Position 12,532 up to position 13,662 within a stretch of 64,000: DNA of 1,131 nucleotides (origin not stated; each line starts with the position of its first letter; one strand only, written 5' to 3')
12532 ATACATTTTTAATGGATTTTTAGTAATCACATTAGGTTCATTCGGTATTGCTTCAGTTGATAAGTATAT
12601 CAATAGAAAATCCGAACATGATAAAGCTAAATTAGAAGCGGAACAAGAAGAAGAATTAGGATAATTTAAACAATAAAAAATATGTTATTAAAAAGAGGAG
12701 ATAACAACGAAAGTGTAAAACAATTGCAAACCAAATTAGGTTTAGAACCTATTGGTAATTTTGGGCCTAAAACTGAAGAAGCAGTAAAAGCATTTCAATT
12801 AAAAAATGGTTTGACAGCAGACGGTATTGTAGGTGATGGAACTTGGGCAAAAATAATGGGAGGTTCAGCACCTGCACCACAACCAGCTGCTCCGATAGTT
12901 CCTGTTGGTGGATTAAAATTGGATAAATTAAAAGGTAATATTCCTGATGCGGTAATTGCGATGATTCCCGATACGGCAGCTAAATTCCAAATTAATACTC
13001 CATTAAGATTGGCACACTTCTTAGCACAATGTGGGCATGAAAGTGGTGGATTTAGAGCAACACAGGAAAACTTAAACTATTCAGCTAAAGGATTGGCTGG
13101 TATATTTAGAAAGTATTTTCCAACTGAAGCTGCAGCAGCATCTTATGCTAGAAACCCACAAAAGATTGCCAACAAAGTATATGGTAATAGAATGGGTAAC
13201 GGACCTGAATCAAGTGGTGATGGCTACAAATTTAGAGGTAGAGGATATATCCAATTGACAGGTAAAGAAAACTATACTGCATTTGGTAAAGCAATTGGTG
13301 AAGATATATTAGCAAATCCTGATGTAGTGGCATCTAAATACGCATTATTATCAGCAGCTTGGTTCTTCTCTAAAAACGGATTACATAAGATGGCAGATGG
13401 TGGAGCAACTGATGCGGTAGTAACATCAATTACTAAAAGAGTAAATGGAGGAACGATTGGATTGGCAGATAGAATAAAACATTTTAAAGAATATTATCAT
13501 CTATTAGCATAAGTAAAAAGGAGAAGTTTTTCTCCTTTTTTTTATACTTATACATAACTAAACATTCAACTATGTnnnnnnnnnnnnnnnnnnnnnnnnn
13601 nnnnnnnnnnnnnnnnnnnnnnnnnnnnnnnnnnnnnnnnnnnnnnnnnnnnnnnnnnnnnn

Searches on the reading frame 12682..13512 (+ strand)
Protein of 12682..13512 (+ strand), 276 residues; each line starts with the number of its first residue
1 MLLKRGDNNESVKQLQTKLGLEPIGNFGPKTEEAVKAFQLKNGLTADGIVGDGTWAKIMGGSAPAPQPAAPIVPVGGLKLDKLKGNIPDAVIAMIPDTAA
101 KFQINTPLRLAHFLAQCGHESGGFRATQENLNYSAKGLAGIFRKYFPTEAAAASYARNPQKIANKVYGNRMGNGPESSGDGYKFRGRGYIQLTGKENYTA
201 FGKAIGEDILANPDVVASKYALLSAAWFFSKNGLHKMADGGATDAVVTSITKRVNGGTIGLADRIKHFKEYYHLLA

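Call 9: search_protein_families(library=phrogs, proteins=[window:12682-13512:+], max_evalue=0.001)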
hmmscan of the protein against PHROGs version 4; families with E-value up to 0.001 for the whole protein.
window:12682-13512:+ (276 aa): 18 families
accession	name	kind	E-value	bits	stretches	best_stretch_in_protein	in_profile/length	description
phrog_181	-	lysis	2.3e-73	249.4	1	90-272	350-527/769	endolysin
phrog_26317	-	unknown function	2.9e-29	102.4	1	161-269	8-111/119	-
phrog_9506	-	lysis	9.1e-28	98.8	2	165-271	70-189/330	endolysin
phrog_14712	-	moron, auxiliary metabolic gene and host takeover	2.6e-27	96.8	2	165-268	72-180/322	chitinase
phrog_3201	-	tail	3.2e-18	65.9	1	90-272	2020-2202/2408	tail fiber protein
phrog_317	-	lysis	1.7e-16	61.4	1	94-265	212-349/492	endolysin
phrog_1493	-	lysis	1.2e-13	52.1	1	4-59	242-306/394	endolysin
phrog_1519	-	lysis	1.7e-13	51.6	1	83-270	211-375/502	endolysin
phrog_34417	-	unknown function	2.5e-12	47.7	1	167-269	76-189/326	-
phrog_2649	-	lysis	3.2e-12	47.9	1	3-60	175-237/261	endolysin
phrog_1224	-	head and packaging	1.5e-11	45.2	1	1-63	2-69/438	endolysin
phrog_6707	-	lysis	3.9e-06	27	1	21-72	205-254/311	endolysin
phrog_12261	-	unknown function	4.2e-06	27.9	1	189-238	13-63/76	-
phrog_17214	-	lysis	2.5e-05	25.1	1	22-60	273-314/322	endolysin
phrog_1512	-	lysis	4.5e-05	24.6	1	21-59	205-243/314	endolysin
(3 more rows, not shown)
